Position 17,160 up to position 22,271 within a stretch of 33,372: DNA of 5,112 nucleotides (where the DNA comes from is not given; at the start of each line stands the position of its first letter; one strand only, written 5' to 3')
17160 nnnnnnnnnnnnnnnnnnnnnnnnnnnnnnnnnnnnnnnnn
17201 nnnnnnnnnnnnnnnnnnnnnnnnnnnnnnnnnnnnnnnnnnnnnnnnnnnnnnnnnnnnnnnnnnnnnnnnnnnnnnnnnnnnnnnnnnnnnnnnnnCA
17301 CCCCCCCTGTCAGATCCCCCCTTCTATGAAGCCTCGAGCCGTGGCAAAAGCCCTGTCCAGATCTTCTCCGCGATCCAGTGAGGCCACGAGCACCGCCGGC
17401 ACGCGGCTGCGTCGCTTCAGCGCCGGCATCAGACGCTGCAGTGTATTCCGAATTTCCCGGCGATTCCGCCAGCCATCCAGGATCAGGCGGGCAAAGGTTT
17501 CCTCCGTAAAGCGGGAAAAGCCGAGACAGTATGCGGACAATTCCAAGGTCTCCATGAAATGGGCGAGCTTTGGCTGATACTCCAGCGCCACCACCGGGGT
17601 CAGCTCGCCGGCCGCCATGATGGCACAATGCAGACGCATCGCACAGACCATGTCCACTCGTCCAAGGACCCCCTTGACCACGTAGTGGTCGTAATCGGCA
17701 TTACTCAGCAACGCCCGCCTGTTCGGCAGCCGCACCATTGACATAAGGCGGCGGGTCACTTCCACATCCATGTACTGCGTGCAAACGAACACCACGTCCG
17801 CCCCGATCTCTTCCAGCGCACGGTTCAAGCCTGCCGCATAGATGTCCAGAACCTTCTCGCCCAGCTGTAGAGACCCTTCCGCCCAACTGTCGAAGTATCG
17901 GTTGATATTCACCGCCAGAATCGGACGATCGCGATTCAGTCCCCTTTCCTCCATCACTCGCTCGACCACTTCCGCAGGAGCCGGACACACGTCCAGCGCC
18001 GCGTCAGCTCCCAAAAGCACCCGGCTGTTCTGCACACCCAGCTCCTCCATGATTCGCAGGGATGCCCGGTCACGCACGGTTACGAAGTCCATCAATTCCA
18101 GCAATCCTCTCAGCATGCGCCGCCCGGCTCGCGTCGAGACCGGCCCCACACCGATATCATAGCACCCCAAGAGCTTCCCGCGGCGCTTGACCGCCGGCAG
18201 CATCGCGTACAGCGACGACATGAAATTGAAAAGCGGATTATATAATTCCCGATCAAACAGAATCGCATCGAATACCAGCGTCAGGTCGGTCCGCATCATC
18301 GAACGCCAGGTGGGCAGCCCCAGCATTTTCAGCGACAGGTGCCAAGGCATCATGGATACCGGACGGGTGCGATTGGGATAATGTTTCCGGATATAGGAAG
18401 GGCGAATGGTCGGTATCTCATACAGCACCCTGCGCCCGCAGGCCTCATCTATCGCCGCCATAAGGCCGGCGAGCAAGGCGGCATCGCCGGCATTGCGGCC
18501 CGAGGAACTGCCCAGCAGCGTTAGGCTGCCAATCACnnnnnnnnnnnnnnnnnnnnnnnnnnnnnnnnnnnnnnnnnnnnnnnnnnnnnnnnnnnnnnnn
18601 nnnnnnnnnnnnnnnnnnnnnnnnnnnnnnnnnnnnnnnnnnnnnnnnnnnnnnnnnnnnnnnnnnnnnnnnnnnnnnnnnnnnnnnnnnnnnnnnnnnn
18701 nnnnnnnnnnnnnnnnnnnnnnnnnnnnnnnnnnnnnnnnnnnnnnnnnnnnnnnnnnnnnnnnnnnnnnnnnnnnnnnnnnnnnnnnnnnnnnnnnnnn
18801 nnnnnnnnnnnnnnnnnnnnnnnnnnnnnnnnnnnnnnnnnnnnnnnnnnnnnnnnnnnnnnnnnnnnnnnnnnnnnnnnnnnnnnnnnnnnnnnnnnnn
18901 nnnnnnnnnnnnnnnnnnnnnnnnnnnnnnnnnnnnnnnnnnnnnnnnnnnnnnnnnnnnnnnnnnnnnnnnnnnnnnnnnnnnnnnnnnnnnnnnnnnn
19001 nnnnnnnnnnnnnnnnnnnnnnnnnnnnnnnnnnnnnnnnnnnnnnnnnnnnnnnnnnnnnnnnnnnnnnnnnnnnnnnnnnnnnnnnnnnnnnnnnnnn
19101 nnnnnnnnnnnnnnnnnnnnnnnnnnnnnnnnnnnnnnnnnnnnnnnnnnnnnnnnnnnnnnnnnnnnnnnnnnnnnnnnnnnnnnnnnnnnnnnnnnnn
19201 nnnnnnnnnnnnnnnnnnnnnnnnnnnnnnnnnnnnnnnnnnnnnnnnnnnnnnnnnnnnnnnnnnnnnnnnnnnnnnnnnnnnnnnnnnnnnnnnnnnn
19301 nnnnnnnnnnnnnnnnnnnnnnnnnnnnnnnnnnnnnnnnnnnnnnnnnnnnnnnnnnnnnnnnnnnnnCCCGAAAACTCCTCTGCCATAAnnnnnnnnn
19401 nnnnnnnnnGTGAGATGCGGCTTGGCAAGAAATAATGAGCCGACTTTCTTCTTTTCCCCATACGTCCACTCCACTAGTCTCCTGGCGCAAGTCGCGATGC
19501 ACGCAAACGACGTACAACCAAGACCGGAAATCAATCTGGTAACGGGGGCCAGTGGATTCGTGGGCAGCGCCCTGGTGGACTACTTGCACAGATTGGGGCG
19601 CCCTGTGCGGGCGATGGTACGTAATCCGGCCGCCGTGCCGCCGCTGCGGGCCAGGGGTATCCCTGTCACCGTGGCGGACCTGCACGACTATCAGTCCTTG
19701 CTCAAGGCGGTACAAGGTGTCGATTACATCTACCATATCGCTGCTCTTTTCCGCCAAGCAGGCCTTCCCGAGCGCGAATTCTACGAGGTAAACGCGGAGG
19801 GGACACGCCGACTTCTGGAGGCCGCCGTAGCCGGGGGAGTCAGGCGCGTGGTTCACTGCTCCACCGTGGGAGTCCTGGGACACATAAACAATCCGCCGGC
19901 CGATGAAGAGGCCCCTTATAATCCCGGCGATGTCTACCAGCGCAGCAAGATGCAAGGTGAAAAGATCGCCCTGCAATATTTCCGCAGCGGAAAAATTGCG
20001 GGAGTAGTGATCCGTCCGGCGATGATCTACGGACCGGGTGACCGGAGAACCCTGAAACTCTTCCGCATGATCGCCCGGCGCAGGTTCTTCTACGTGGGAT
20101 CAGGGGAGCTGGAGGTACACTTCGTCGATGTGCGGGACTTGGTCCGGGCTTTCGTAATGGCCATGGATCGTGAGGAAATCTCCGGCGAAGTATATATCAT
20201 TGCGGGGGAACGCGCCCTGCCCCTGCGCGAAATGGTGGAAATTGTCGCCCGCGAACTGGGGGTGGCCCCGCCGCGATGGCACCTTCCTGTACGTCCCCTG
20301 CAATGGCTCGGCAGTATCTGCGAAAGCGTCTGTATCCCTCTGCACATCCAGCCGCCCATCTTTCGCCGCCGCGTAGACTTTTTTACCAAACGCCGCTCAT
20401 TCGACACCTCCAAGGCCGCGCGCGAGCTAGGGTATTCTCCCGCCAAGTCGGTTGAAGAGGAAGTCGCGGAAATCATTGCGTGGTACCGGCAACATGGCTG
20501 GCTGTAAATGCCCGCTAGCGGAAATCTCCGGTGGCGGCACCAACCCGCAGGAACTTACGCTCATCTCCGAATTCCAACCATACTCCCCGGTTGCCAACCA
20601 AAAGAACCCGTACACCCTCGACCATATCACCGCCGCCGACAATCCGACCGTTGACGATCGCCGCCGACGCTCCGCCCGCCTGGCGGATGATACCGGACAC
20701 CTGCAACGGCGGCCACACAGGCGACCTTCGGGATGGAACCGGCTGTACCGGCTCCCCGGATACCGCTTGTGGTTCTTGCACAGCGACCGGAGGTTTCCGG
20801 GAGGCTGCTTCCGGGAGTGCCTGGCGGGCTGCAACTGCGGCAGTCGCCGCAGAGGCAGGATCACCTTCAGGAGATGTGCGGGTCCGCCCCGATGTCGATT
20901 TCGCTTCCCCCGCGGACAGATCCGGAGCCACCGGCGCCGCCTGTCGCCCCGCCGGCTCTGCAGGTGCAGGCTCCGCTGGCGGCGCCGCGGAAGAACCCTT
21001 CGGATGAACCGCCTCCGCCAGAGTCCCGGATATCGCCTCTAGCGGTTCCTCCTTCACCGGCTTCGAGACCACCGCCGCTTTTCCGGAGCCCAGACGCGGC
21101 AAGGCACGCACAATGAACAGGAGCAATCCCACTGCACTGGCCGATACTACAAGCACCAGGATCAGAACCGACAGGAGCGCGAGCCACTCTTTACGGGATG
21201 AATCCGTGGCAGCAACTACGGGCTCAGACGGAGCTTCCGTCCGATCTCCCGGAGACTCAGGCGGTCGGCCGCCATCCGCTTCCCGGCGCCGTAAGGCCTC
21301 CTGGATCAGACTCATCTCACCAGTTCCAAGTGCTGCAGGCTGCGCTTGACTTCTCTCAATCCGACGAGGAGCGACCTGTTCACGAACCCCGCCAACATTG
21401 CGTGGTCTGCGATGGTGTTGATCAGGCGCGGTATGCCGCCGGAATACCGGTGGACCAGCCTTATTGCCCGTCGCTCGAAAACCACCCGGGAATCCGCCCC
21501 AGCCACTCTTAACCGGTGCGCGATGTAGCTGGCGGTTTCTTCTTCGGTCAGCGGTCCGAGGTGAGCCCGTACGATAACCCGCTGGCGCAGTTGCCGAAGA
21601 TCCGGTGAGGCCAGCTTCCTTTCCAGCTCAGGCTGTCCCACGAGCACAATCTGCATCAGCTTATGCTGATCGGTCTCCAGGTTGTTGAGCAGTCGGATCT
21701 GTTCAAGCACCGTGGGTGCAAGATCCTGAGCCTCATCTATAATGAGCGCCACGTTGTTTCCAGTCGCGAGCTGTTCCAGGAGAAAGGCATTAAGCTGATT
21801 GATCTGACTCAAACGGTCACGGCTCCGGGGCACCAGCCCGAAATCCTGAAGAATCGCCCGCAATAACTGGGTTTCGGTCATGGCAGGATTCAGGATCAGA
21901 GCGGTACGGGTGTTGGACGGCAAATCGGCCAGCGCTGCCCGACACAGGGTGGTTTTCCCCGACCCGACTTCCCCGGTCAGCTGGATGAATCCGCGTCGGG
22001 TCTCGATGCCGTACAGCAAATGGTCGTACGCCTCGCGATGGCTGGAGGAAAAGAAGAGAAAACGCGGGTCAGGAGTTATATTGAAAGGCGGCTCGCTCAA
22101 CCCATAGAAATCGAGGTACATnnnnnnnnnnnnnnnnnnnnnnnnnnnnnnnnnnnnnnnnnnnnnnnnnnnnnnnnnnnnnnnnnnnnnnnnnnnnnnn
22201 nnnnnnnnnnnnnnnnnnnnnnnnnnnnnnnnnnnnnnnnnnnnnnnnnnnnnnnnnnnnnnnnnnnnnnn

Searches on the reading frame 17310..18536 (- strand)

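Call 8: search_protein_families(library=pfam, proteins=[window:17310-18536:-], max_evalue=0.001)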
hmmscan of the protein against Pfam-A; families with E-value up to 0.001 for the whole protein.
window:17310-18536:- (408 aa): 1 family
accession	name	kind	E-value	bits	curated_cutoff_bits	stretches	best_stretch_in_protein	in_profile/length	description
PF04230.19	PS_pyruv_trans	-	1e-19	72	25.3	1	15-321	1-279/280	Polysaccharide pyruvyl transferase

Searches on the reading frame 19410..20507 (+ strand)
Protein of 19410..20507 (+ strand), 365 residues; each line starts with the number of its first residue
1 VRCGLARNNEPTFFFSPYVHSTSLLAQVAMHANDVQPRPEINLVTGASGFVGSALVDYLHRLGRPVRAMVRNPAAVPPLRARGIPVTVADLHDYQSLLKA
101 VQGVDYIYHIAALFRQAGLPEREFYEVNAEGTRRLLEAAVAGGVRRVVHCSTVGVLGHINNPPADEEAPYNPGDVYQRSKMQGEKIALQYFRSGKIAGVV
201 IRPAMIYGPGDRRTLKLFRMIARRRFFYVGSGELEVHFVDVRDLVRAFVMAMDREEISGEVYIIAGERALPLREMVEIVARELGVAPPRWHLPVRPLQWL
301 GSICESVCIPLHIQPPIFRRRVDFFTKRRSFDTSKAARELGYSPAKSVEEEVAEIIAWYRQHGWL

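Call 8: search_protein_families(library=pfam, proteins=[window:19410-20507:+], max_evalue=0.001)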
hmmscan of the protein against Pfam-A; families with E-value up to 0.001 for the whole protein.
window:19410-20507:+ (365 aa): 8 families
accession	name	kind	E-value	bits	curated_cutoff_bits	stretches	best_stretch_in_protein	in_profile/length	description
PF01370.27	Epimerase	-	6.8e-43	147.2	20.9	1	43-265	2-240/240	NAD dependent epimerase/dehydratase family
PF01073.25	3Beta_HSD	-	9e-32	110.6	22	1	43-293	1-279/280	3-beta hydroxysteroid dehydrogenase/isomerase family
PF16363.11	GDP_Man_Dehyd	-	5.7e-31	108.6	27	1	43-354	1-331/332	GDP-mannose 4,6 dehydratase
PF13460.12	NAD_binding_10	-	9.8e-18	65.1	27.2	1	46-207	1-147/184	NAD(P)H-binding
PF07993.18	NAD_binding_4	-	1.5e-15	57.5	20.1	1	100-215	85-216/258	Male sterility protein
PF04321.23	RmlD_sub_bind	-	6.1e-14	52.2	27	1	43-223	4-168/287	RmlD substrate binding domain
PF05368.20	NmrA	-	1.7e-13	51.3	27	1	43-152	6-107/298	NmrA-like family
PF02719.21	Polysacc_synt_2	-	7e-07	29.1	20.2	1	85-152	57-128/293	Polysaccharide biosynthesis protein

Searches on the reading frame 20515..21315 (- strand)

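Call 8: search_protein_families(library=pfam, proteins=[window:20515-21315:-], max_evalue=0.001)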
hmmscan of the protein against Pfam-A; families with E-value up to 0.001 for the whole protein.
window:20515-21315:- (266 aa): 1 family
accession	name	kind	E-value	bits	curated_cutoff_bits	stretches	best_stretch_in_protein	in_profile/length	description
PF23862.1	CdsD_C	-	0.00067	20.1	27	0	205-248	4-47/56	CdsD C-terminal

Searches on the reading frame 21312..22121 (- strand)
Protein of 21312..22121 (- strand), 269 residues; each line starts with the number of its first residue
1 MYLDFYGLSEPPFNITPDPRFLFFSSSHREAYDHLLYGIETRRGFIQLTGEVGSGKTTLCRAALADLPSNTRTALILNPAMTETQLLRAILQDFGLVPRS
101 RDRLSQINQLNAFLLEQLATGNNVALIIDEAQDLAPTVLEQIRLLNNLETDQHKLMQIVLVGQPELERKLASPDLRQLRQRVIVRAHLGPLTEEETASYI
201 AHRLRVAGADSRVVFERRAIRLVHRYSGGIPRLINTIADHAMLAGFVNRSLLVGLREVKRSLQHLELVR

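Call 8: search_protein_families(library=pfam, proteins=[window:21312-22121:-], max_evalue=0.001)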
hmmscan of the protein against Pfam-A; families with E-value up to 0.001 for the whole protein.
window:21312-22121:- (269 aa): 8 families
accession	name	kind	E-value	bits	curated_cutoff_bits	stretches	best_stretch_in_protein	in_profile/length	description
PF13401.12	AAA_22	-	4.9e-26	92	27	1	42-170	4-130/130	AAA domain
PF13191.12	AAA_16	-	1.2e-08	36.1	32.6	1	30-152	10-162/167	AAA ATPase domain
PF20703.3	nSTAND1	-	5.4e-07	30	27.1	1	30-233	21-229/379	Novel STAND NTPase 1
PF25199.1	nSTAND_NTPase5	-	2.2e-05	24.7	34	1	41-160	39-130/145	Novel STAND NTPase 5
PF13245.12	AAA_19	-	2.3e-05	25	25.1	1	43-163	11-125/134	AAA domain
PF02492.25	cobW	-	0.00018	21.6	20.7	1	47-81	4-38/180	CobW/HypB/UreG, nucleotide-binding domain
PF05621.17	TniB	-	0.00025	21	22.4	1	48-172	40-171/189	Bacterial TniB protein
PF07728.20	AAA_5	-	0.00066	20.1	22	0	48-187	4-122/139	AAA domain (dynein-related subfamily)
